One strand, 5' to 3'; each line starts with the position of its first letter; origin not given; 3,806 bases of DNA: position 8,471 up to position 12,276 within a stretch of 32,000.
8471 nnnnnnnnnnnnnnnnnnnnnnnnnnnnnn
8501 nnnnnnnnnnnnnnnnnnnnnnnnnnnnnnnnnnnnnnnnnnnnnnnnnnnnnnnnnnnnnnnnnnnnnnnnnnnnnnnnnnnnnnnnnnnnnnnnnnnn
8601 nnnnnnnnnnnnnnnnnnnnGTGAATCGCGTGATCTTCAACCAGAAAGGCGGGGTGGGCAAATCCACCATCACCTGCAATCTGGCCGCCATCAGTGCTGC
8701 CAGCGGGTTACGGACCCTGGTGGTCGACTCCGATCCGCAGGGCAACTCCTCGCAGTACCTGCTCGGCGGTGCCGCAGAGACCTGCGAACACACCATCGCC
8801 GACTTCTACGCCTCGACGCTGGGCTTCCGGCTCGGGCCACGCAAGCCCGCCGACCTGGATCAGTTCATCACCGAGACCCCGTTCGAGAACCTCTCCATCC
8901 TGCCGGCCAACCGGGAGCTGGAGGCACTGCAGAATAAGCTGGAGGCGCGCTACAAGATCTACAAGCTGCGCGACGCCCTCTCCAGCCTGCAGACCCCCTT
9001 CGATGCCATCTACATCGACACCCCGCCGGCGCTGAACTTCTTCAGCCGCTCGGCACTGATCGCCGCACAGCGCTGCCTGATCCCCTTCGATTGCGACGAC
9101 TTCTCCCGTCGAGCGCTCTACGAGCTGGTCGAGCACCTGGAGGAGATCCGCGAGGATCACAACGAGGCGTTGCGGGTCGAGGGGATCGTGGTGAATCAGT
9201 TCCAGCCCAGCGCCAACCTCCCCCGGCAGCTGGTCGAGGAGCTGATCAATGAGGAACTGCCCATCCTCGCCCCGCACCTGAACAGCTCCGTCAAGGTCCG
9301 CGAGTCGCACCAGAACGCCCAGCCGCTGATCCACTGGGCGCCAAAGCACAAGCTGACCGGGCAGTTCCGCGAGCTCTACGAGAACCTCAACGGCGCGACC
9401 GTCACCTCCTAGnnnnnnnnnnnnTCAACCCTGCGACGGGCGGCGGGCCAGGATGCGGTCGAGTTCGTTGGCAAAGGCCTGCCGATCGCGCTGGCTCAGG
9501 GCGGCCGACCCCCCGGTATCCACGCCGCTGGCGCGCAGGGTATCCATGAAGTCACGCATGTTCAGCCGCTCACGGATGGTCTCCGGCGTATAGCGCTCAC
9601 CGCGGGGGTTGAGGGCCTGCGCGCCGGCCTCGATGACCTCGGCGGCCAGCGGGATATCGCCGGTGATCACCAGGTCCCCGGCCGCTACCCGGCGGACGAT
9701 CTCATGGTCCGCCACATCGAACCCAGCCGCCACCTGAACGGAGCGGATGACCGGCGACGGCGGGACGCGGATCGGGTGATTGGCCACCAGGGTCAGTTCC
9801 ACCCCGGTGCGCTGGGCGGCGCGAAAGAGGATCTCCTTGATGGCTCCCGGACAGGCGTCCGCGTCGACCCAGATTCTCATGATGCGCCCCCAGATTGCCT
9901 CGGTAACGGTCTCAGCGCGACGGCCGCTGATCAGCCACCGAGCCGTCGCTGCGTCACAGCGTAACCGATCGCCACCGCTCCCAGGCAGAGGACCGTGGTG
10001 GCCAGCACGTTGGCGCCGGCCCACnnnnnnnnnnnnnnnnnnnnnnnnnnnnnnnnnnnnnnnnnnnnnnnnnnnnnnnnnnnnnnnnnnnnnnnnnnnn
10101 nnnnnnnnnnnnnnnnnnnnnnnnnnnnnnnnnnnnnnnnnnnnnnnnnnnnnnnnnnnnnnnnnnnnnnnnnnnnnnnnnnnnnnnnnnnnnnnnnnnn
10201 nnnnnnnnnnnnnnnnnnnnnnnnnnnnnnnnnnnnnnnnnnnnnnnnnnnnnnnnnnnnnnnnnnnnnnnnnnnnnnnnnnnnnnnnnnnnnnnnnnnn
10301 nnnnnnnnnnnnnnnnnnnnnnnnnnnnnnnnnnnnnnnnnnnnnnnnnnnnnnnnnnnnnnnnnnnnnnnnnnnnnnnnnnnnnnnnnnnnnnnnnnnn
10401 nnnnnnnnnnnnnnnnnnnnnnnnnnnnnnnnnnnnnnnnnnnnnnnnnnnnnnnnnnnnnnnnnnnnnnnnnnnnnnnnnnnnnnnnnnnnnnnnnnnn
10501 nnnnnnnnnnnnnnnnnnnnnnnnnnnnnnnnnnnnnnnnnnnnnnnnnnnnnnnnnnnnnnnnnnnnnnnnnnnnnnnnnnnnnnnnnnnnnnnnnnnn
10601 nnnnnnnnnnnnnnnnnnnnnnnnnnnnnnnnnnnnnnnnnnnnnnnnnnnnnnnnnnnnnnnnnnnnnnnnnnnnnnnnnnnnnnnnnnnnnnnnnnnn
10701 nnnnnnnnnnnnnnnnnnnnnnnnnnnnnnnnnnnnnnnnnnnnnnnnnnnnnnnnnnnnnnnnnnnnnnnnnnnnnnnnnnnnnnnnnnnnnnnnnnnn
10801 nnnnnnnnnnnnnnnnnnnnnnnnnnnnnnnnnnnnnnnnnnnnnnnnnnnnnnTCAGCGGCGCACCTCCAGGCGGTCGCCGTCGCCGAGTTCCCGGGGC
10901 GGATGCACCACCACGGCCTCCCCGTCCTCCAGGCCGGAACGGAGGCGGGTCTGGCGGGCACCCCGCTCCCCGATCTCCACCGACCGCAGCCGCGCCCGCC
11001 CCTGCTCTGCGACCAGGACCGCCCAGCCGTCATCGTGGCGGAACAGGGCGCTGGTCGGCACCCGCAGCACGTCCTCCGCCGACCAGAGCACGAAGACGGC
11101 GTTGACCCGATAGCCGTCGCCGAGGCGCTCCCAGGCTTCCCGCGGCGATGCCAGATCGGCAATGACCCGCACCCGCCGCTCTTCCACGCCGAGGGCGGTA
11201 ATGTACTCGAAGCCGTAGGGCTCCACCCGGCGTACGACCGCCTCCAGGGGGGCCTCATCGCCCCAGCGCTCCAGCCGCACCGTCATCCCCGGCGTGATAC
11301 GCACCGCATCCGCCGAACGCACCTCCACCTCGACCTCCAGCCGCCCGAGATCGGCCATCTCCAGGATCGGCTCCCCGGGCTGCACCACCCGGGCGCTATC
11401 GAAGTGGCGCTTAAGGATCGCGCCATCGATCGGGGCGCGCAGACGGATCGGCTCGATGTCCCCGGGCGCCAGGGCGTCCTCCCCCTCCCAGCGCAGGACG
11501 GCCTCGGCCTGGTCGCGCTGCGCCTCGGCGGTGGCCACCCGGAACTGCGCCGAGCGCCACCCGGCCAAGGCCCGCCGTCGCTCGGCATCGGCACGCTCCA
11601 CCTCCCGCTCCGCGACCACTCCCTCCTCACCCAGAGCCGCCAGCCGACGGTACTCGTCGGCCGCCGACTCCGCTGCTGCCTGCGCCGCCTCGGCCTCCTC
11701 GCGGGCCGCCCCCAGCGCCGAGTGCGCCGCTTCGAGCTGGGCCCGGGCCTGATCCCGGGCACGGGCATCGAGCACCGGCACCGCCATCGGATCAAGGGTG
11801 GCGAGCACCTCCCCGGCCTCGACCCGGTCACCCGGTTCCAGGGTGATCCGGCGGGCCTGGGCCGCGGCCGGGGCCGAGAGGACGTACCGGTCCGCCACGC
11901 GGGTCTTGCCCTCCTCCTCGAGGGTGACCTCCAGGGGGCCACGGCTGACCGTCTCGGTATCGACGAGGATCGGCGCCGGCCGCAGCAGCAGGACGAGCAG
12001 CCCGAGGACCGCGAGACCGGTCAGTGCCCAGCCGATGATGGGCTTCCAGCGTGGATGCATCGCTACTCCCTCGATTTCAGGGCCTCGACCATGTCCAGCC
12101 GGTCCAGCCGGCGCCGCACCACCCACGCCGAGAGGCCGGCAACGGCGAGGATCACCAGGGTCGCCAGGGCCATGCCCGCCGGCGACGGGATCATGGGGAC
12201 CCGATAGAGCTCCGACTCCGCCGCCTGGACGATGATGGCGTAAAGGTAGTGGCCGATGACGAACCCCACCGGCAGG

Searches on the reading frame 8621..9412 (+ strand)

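Call 26: search_protein_families(library=pfam, proteins=[window:8621-9412:+], max_evalue=0.00001)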
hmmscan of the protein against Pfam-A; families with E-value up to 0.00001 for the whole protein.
window:8621-9412:+ (263 aa): 6 families
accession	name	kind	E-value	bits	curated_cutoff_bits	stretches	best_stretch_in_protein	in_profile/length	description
PF13614.12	AAA_31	-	6.3e-35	121.1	27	1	5-185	6-176/177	AAA domain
PF01656.29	CbiA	-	1.3e-22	80.5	25.4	1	4-235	2-124/125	CobQ/CobB/MinD/ParA nucleotide binding domain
PF00142.24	Fer4_NifH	-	1.1e-11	45.2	25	1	4-58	3-58/271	4Fe-4S iron sulfur cluster binding proteins, NifH/frxC family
PF10609.15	ParA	-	4.9e-08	33.1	27.1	1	5-55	8-58/246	NUBPL iron-transfer P-loop NTPase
PF02374.21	ArsA_ATPase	-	9.5e-07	28.7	24.3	1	3-42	3-42/305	Anion-transporting ATPase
PF09140.17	MipZ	-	1.3e-06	28.4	20.7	0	4-56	4-56/262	ATPase MipZ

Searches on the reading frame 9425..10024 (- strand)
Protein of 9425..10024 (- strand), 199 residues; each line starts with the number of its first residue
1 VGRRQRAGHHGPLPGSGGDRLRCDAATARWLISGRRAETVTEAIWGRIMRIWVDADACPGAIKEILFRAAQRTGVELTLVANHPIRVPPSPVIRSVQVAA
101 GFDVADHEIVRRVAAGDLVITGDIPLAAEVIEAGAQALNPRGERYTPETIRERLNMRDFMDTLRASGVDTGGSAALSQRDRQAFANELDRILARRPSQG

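Call 26: search_protein_families(library=pfam, proteins=[window:9425-10024:-], max_evalue=0.00001)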
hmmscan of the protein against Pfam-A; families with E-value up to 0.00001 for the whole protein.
window:9425-10024:- (199 aa): 1 family
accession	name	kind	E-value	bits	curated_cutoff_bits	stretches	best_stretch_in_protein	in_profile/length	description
PF02639.20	DUF188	-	7e-50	168.5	24.3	1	65-194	1-130/130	Uncharacterized BCR, YaiI/YqxD family COG1671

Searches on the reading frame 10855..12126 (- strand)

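Call 26: search_protein_families(library=pfam, proteins=[window:10855-12126:-], max_evalue=0.00001)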
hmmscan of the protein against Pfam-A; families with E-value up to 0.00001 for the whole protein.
window:10855-12126:- (423 aa): 2 families
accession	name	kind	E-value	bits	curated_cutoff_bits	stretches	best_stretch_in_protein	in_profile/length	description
PF13437.12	HlyD_3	-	6.4e-17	62.7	22.2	1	229-328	2-96/106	HlyD family secretion protein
PF16576.10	HlyD_D23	-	1.8e-07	31.1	30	1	227-286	109-168/214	Barrel-sandwich domain of CusB or HlyD membrane-fusion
